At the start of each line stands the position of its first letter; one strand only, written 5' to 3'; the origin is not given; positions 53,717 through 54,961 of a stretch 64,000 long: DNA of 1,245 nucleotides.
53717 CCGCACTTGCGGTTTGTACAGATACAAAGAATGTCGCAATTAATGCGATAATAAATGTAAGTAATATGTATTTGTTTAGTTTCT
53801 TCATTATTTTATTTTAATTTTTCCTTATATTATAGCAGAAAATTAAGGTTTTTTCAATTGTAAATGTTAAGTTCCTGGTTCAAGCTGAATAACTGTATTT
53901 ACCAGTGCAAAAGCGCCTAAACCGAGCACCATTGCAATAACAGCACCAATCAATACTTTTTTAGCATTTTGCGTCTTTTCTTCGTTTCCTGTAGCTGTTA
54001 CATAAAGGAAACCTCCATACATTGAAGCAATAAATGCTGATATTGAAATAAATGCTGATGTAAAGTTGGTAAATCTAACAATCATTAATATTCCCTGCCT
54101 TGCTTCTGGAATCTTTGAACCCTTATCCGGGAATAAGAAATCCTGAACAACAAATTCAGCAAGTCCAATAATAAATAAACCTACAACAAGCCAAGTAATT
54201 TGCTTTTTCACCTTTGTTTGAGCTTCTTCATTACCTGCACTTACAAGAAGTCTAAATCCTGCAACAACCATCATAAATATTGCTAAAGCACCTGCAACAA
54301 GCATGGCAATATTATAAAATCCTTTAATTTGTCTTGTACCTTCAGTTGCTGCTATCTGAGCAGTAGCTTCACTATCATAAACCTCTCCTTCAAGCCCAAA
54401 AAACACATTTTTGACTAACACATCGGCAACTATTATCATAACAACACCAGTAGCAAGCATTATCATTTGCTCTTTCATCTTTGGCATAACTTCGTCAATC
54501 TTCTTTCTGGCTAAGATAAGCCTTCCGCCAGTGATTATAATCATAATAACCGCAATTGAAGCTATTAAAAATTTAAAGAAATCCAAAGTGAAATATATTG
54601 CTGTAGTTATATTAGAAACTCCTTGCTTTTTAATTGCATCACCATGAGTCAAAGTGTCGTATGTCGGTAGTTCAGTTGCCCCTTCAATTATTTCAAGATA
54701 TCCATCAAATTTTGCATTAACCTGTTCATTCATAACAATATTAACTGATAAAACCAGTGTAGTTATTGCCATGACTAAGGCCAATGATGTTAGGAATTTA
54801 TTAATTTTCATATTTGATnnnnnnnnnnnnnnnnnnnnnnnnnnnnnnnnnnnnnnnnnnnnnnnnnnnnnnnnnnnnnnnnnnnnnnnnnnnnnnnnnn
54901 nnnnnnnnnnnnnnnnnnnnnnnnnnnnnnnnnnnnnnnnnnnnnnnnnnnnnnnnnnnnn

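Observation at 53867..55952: Two adjacent proteins each built from three tandem VirB2/TrbC-like pilin hairpins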

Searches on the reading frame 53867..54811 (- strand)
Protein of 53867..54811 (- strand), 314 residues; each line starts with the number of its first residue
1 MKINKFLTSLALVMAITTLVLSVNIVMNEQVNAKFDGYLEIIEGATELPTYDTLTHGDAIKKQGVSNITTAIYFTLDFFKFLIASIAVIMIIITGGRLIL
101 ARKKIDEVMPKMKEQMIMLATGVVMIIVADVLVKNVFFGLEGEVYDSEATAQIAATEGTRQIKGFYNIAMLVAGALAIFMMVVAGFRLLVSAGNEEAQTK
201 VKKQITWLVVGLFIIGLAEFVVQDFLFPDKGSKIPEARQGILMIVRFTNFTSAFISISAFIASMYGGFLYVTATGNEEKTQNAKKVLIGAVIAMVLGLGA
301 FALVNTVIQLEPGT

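Call 3: search_protein_families(library=pfam, proteins=[window:53867-54811:-], max_evalue=0.1)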
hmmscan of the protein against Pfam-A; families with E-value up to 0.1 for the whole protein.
window:53867-54811:- (314 aa): 3 families
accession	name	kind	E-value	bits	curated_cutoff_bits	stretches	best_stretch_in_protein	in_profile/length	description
PF18895.5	T4SS_pilin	-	2.2e-22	79.3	26.6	3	160-223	7-69/71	Type IV secretion system pilin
PF04956.18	TrbC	-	0.0079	16.8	27.9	1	63-134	33-96/98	TrbC/VIRB2 pilin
PF02322.20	Cyt_bd_oxida_II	-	0.051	13.4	35.6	1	78-304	77-257/302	Cytochrome bd terminal oxidase subunit II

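Call 12: find_homologous_proteins(query=window:53867-54811:-)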
Query window:53867-54811:- (314 aa): 73 proteins with E <= 0.001 among 5676 candidates.
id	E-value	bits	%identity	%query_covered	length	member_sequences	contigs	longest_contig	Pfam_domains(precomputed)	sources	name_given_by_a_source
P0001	2.3e-181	620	100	96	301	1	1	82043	PF18895.6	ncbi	ncbi:pilin [Patescibacteria group bacterium]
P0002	6.6e-159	546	81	99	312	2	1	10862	PF18895.6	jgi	-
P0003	1.9e-153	528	79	100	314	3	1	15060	PF18895.6,PF04956.19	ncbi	-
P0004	3.1e-153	527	78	100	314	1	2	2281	PF18895.6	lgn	-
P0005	1.8e-148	512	83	92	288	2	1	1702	PF18895.6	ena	-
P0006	1.2e-146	506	75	100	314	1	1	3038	PF18895.6,PF04956.19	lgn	-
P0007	1.6e-143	496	72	100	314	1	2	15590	PF18895.6,PF04956.19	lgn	-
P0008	6.5e-126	438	66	100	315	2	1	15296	PF18895.6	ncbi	ncbi:hypothetical protein ACFLZH_04945 [Patescibacteria group bacterium]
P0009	2.9e-125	436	67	100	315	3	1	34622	PF18895.6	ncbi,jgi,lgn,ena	-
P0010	3.9e-122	425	68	90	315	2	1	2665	PF18895.6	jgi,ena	-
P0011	2.7e-121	423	65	100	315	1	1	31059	PF18895.6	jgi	-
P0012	2.0e-118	413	63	100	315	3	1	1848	PF18895.6,PF04956.19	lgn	-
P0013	7.3e-118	411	63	100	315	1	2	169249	PF18895.6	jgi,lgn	jgi:Ca2+/Na+ antiporter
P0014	1.4e-117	410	63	100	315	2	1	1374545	PF18895.6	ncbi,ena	-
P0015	2.3e-115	403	62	100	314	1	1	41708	PF18895.6,PF04956.19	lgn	-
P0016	2.4e-114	400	61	100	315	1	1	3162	PF18895.6,PF04956.19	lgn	-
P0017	1.6e-112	394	64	89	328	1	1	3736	PF18895.6,PF04956.19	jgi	jgi:hypothetical protein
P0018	3.0e-112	393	59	100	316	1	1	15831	PF18895.6,PF02322.21,PF04956.19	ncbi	-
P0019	6.4e-110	385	57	100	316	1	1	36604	PF18895.6,PF02322.21,PF04956.19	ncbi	ncbi:pilin [Patescibacteria group bacterium]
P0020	9.1e-109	382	60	100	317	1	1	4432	PF18895.6,PF04956.19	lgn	-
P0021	2.3e-107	377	59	100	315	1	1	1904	PF18895.6,PF04956.19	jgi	jgi:cytochrome bd-type quinol oxidase subunit 2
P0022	8.9e-106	372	57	100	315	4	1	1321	PF18895.6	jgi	jgi:cytochrome bd-type quinol oxidase subunit 2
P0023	1.4e-105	371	57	100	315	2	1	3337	PF18895.6,PF04956.19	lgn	-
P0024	3.1e-105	370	59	96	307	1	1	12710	PF18895.6,PF04956.19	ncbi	-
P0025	1.0e-104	368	57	100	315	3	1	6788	PF18895.6,PF04956.19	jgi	-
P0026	4.0e-104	366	56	100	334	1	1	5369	PF18895.6,PF04956.19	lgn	-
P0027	7.2e-104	366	56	100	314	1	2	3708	PF18895.6,PF04956.19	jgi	jgi:cytochrome bd-type quinol oxidase subunit 2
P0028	7.4e-104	365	57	100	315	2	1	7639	PF18895.6,PF04956.19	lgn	-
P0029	3.0e-101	357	59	89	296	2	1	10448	PF18895.6,PF04956.19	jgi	-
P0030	1.2e-100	355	55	100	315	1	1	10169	PF18895.6,PF04956.19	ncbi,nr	ncbi:hypothetical protein GF369_02650 [Candidatus Peregrinibacteria bacterium]|nr:hypothetical prote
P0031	6.1e-100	353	56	100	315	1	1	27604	PF18895.6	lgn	-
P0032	3.2e-99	350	55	99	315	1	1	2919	PF18895.6,PF04956.19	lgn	-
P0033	7.0e-99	349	54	100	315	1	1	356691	PF18895.6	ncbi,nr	ncbi:hypothetical protein C0416_05365 [bacterium]|nr:hypothetical protein [bacterium]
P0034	1.1e-98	348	55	99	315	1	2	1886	PF18895.6,PF04956.19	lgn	-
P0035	1.6e-98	348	53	99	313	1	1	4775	PF18895.6,PF04956.19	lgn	-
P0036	1.9e-98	348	52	100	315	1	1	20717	PF18895.6,PF04956.19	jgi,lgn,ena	-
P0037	2.4e-98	347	54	100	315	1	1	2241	PF18895.6,PF04956.19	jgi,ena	-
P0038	4.6e-98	346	55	100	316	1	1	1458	PF18895.6,PF04956.19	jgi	jgi:hypothetical protein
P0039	2.6e-97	344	54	94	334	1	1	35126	PF18895.6,PF05425.19,PF04956.19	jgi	-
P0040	6.8e-97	343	57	89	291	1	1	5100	PF18895.6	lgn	-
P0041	4.0e-95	337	57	88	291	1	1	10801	PF18895.6,PF04956.19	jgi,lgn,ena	-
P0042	1.2e-94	335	52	100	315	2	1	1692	PF18895.6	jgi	jgi:hypothetical protein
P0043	4.2e-94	333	55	96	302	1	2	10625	PF18895.6,PF04956.19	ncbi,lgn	-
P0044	3.6e-92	327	55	87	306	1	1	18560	PF18895.6,PF04956.19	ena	-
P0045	9.8e-92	326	55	88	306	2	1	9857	PF18895.6,PF04956.19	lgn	-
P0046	2.5e-83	298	54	84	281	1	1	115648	PF18895.6,PF04956.19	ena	-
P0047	3.7e-78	281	48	99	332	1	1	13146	PF18895.6,PF04956.19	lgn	-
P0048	2.5e-75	272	49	86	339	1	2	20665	PF18895.6,PF04956.19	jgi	jgi:hypothetical protein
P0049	3.1e-75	272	48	89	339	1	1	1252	PF18895.6,PF04956.19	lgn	-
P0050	3.1e-75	272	47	99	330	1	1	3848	PF18895.6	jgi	-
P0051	8.3e-75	270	46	99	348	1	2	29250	PF18895.6,PF04956.19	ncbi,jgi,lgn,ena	-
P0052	2.2e-74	269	48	99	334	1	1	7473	PF18895.6,PF04956.19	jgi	-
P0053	2.9e-73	265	49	87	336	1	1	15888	PF18895.6,PF04956.19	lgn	-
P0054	4.5e-72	261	44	99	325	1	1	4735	PF18895.6,PF04956.19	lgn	-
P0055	5.0e-71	258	46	89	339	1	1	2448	PF18895.6,PF04956.19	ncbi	-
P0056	1.1e-70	257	46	100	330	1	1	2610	PF18895.6,PF04956.19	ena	-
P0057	3.1e-70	255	42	97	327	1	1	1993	PF18895.6,PF04956.19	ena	-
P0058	4.8e-70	255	44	100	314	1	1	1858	PF18895.6,PF04956.19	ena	-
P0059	1.6e-67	246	43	99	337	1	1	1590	PF18895.6,PF04956.19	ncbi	-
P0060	5.1e-63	232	50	76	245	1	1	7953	PF18895.6,PF04956.19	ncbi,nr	ncbi:MAG TPA: pilin, partial [Candidatus Gracilibacteria bacterium]|nr:pilin [Candidatus Gracilibact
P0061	5.1e-62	228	43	85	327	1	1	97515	PF18895.6,PF04956.19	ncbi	ncbi:MAG: hypothetical protein ACRCZE_02795 [Candidatus Altimarinota bacterium]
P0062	1.4e-61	227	44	86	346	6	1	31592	PF18895.6,PF04956.19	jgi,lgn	jgi:hypothetical protein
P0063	9.3e-61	224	43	86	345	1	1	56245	PF18895.6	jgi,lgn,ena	-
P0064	1.4e-60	223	42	86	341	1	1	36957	PF18895.6,PF04956.19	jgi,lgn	jgi:hypothetical protein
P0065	3.6e-59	219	41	88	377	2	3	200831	PF18895.6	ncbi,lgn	-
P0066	6.3e-59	218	42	85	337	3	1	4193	PF18895.6,PF04956.19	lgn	-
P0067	2.5e-57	213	41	90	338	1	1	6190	PF18895.6,PF04956.19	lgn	-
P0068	5.2e-54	202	39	89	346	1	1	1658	PF18895.6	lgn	-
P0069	4.0e-53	199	41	82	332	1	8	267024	PF18895.6,PF04956.19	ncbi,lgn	-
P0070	9.2e-50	188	39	87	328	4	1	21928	PF18895.6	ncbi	-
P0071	6.4e-49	185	36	100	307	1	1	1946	PF18895.6,PF04956.19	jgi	jgi:hypothetical protein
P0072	2.4e-46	177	37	85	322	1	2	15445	PF18895.6,PF04956.19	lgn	-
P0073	9.9e-42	162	36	81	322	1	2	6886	PF18895.6,PF04956.19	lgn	-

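Call 16: find_encoding_contigs(protein=P0014, flank=10000, max_places=2)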
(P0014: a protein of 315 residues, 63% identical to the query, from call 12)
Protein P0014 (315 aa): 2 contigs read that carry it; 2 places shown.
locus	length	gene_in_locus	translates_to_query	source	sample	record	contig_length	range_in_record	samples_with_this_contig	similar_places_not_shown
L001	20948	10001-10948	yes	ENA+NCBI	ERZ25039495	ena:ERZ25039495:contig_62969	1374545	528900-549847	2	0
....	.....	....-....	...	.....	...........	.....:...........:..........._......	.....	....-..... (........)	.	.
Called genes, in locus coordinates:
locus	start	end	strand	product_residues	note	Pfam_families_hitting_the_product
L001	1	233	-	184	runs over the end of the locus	PF00989:PAS, PF13426:PAS_9, PF08447:PAS_3 (weak)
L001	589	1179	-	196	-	PF02223:Thymidylate_kin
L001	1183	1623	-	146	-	PF00692:dUTPase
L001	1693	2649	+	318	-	PF07136:DUF1385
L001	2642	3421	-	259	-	PF00687:Ribosomal_L1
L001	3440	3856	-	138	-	PF18920:DUF5671 (weak)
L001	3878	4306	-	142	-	PF03946:Ribosomal_L11_N, PF00298:Ribosomal_L11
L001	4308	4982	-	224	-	-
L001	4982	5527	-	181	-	PF02357:NusG, PF00467:KOW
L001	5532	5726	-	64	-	PF00584:SecE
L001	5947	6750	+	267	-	-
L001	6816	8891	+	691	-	-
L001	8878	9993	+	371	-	PF04956:TrbC (faint), PF18895:T4SS_pilin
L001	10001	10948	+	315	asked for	PF18895:T4SS_pilin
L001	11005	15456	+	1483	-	PF18895:T4SS_pilin, PF18911:PKD_4 (weak), PF22352:K319L-like_PKD (weak), PF21027:Sde0182_C (faint), PF00801:PKD, PF18911:PKD_4, PF00801:PKD (weak), PF18911:PKD_4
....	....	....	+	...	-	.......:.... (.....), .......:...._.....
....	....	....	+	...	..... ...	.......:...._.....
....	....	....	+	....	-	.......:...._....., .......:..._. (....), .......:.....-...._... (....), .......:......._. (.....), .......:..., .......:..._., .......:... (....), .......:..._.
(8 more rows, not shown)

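Call 17: find_encoding_contigs(protein=P0069, flank=10000, max_places=2)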
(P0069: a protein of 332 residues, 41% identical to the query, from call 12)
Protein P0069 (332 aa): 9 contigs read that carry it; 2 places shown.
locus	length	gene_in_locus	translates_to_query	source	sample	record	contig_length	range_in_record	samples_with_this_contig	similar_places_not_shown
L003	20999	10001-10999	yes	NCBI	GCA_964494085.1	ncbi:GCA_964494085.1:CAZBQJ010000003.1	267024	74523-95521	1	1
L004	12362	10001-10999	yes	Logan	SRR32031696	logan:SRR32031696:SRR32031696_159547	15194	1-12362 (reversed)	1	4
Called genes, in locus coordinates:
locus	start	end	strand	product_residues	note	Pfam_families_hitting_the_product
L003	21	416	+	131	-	PF12732:YtxH (weak)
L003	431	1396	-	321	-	-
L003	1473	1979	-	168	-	-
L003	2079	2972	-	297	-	PF00763:THF_DHG_CYH, PF02882:THF_DHG_CYH_C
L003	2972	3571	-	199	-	PF02223:Thymidylate_kin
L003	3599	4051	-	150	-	PF22769:DCD (weak), PF00692:dUTPase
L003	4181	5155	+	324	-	PF07136:DUF1385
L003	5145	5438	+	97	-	-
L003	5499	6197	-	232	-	PF00687:Ribosomal_L1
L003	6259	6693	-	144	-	PF18920:DUF5671 (faint)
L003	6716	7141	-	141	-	PF03946:Ribosomal_L11_N, PF00298:Ribosomal_L11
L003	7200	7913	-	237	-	-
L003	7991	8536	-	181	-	PF02357:NusG, PF00467:KOW (weak)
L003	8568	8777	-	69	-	PF00584:SecE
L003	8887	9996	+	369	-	PF18895:T4SS_pilin (weak)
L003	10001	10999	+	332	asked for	PF04956:TrbC (faint), PF18895:T4SS_pilin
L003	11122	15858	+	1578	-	PF18895:T4SS_pilin (weak), PF22352:K319L-like_PKD (faint), PF21027:Sde0182_C (faint), PF00801:PKD (weak), PF18911:PKD_4, PF00801:PKD (weak), PF18911:PKD_4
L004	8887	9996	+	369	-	PF18895:T4SS_pilin (weak)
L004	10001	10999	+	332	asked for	PF04956:TrbC (faint), PF18895:T4SS_pilin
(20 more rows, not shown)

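Call 28: predict_structure(alignment_id=A1)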
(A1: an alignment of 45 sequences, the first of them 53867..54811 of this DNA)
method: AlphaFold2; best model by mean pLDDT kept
length: 314 residues; sequences in the alignment: 45
mean_pLDDT: 69.2   pTM: 0.47
mean pLDDT of the five models: 69.2, 67.0, 63.2, 61.0, 56.0
residues with pLDDT >= 90: 0; 70-90: 171; 50-70: 107; < 50: 36
segments of 3 or more residues with pLDDT < 50: 29-39, 42-56, 58-64
pLDDT, mean of each block of 10 residues (from residue 1): 69 78 57 42 45 47 53 68 75 74 65 73 71 61 60 67 71 79 79 73 80 77 64 63 78 85 81 77 84 86 72 46
secondary structure, 60 per line:
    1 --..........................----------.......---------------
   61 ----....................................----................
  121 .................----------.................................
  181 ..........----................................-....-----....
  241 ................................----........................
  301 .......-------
elements in order: H3-28 H39-45 H65-100 H105-137 H148-190 H195-226 H228-231 H237-272 H277-307

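Call 31: fold_search(model_id=the predicted structure, library=pdb)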
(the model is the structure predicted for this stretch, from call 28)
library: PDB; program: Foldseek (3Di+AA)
matches with E <= 10: 235; with E <= 0.001: 0
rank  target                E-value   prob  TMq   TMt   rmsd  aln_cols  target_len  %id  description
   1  6gn0_D                2.8e-01  0.72  0.20  0.25  16.6       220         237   13  Exoenzyme S from Pseudomonas aeruginosa in complex with human 14-3-3 protein beta, tetrameric crystal form (released 2018-09-26)
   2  7qi1_B                4.4e-01  0.80  0.21  0.27  12.5       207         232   12  Crystal structure of human 14-3-3 protein beta in complex with CFTR peptide pS753pS768 and PPI stabilizer CY007424 (released 2022-05-25)
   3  6u2h_B                4.9e-01  0.75  0.21  0.28  14.1       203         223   11  BRAF dimer bound to 14-3-3 (released 2019-08-28)
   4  8wf6_A                5.2e-01  0.63  0.20  0.27  14.1       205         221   10  14-3-3 zeta complexed with S559 phosphorylated peptide derived from GPIb alpha cytoplasmic domain (released 2024-09-25)
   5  6nyb_C                5.2e-01  0.60  0.21  0.27  15.3       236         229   13  Structure of a MAPK pathway complex (released 2019-10-09)
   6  7exe_A                5.7e-01  0.60  0.20  0.26  16.5       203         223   12  Crystal structure of mouse 14-3-3zeta in complex with doubly phosphorylated ADAM22 peptide (released 2021-11-24)
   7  3cu8_A                6.3e-01  0.63  0.20  0.26  13.5       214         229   12  Impaired binding of 14-3-3 to Raf1 is linked to Noonan and LEOPARD syndrome (released 2009-05-05)
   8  3rdh_A                6.6e-01  0.72  0.22  0.28  14.0       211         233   10  X-ray induced covalent inhibition of 14-3-3 (released 2011-09-28)
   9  6ef5_D                6.6e-01  0.66  0.21  0.27  14.0       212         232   11  14-3-3 with peptide (released 2019-10-30)
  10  7exe_B                7.3e-01  0.60  0.21  0.27  13.7       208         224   12  Crystal structure of mouse 14-3-3zeta in complex with doubly phosphorylated ADAM22 peptide (released 2021-11-24)
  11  6ejl_A                7.3e-01  0.44  0.19  0.25  13.7       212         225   12  Structure of 14-3-3 zeta in complex with ASK1 14-3-3 binding motif (released 2017-11-08)
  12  8vys_C                7.3e-01  0.16  0.14  0.18  21.4       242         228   12  Cryo-EM Structure of the BRAF V600E monomer bound to PLX8394 (released 2025-05-28)
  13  6zfd_A                7.7e-01  0.63  0.21  0.26  14.2       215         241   12  14-3-3 zeta bound to the phosphorylated 18E6 C-terminus (released 2021-02-17)
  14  4n7g_A                7.7e-01  0.60  0.21  0.27  14.0       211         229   11  Crystal structure of 14-3-3zeta in complex with a peptide derived from ExoS (released 2014-02-19)
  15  4ons_A                7.7e-01  0.21  0.17  0.22  15.5       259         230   10  Structural and thermodynamic characterization of cadherin-beta-catenin-alpha-catenin complex formation (released 2014-04-09)
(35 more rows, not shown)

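Call 41: find_related_loci(query=A1, collection=genome_contigs, flank=10000)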
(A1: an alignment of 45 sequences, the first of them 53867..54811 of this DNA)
Query A1 (314 aa) in genome_contigs; peptide patterns used: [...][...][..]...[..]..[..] (x = any residue, [..] = any of these).
103 stretches matched a pattern; 40 encode a relative of the query (tblastn E <= 1e-3); 40 distinct loci.
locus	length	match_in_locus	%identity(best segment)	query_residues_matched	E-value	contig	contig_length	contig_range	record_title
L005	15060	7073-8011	79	1-313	3e-161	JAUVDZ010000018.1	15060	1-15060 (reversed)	MAG: Candidatus Peregrinibacteria bacterium isolate CSMAG_310 CSMAG_310_k141_3112699_length_15060_cov_5.9926, whole geno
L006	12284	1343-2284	66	1-313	4e-133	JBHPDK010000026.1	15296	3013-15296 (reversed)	Patescibacteria group bacterium isolate SAG AM-311-A13 NODE_26_length_15296_cov_25.325963, whole genome shotgun sequence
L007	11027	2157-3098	57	1-313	6e-117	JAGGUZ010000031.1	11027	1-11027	MAG: bacterium isolate AUK087 PB_MBMC_041_c_000000000009, whole genome shotgun sequence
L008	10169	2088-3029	55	1-313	8e-111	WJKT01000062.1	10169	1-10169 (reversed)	MAG: Candidatus Peregrinibacteria bacterium isolate Bin_387 k141_2960023, whole genome shotgun sequence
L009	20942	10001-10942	54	1-313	4e-105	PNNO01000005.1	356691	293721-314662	MAG: bacterium isolate SW.3.65 SW_1000002_356691, whole genome shotgun sequence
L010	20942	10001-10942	41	5-311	1e-75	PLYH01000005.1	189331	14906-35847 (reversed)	MAG: Candidatus Peregrinibacteria bacterium isolate palsa_1335 73.20120700_P3D.295_contig_34567, whole genome shotgun se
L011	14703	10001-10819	46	40-313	1e-75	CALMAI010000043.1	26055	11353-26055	MAG TPA_asm: uncultured Candidatus Peregrinibacteria bacterium isolate SRR2107183_bin.16_CONCOCT_v1.1_MAG genome assembl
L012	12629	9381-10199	45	40-313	2e-75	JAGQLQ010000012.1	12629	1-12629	MAG: Candidatus Peregrinibacteria bacterium isolate HKST-UBA20 2015-01-06_1_(paired)_contig_33236, whole genome shotgun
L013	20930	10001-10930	45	5-312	3e-74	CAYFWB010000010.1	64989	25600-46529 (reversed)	MAG TPA_asm: uncultured Candidatus Peribacteria bacterium isolate ERP107533_co1_137 genome assembly, contig: NODE_111_le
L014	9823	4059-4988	42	2-314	5e-72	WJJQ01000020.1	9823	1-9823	MAG: Candidatus Peregrinibacteria bacterium isolate Bin_256 k141_580390, whole genome shotgun sequence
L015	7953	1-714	50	77-313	8e-71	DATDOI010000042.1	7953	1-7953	MAG TPA_asm: Candidatus Gracilibacteria bacterium isolate SMAG_U7890 k141_2416649, whole genome shotgun sequence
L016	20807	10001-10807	42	42-312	2e-68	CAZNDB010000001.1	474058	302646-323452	MAG TPA_asm: uncultured Candidatus Peribacteria bacterium isolate SRP192927_co4_212 genome assembly, contig: NODE_4_leng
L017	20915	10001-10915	44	6-312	1e-79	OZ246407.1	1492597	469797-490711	MAG: uncultured Candidatus Peribacteria bacterium isolate ERP124720_co1_61 genome assembly, chromosome: 1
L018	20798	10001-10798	43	45-312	8e-68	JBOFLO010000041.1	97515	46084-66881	MAG: Candidatus Altimarinota bacterium isolate WFFMC_MAG_338 k139_89115_flag=1_multi=7.0000_len=97515, whole genome shot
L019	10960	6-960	66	170-312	1e-59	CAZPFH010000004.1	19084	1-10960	MAG TPA_asm: uncultured Candidatus Peribacteria bacterium isolate SRP332253_co1_95 genome assembly, contig: NODE_4636_le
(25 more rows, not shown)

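Call 46: search_protein_families(library=pfam, alignment_id=A1, max_evalue=0.01)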
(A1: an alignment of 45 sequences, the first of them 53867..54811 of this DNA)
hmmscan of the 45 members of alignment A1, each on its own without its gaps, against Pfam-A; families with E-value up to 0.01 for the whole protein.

A. member 1, window:53867-54811:- (314 aa): 2 families
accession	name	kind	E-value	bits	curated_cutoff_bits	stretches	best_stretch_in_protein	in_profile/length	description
PF18895.5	T4SS_pilin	-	2.2e-22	79.3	26.6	3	160-223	7-69/71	Type IV secretion system pilin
PF04956.18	TrbC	-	0.0079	16.8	27.9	1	63-134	33-96/98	TrbC/VIRB2 pilin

B. families by the number of members that match (of 45 scanned): 15 families
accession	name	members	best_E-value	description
PF18895.5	T4SS_pilin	45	1.5e-27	Type IV secretion system pilin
PF04956.18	TrbC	32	4.8e-11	TrbC/VIRB2 pilin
PF02322.20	Cyt_bd_oxida_II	13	2.7e-07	Cytochrome bd terminal oxidase subunit II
PF00499.25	Oxidored_q3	3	0.00036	NADH-ubiquinone/plastoquinone oxidoreductase chain 6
PF14264.12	Glucos_trans_II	2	0.00099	Glucosyl transferase GtrII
PF08058.16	NPCC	2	0.0042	Nuclear pore complex component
PF13803.12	DUF4184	2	0.0062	Domain of unknown function (DUF4184)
PF05425.18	CopD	1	1.8e-05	Copper resistance protein D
PF19506.4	DUF6040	1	0.00095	Family of unknown function (DUF6040)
PF19529.4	DUF6057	1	0.0021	Family of unknown function (DUF6057)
PF13572.11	DUF4134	1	0.0028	Domain of unknown function (DUF4134)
PF18303.6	Saf_2TM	1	0.0028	SAVED-fused 2TM effector domain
PF17238.8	NUP160_helical_2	1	0.0058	NUP160, helical domain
PF19607.4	DUF6112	1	0.0082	Family of unknown function (DUF6112)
PF04238.17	DUF420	1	0.0083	Protein of unknown function (DUF420)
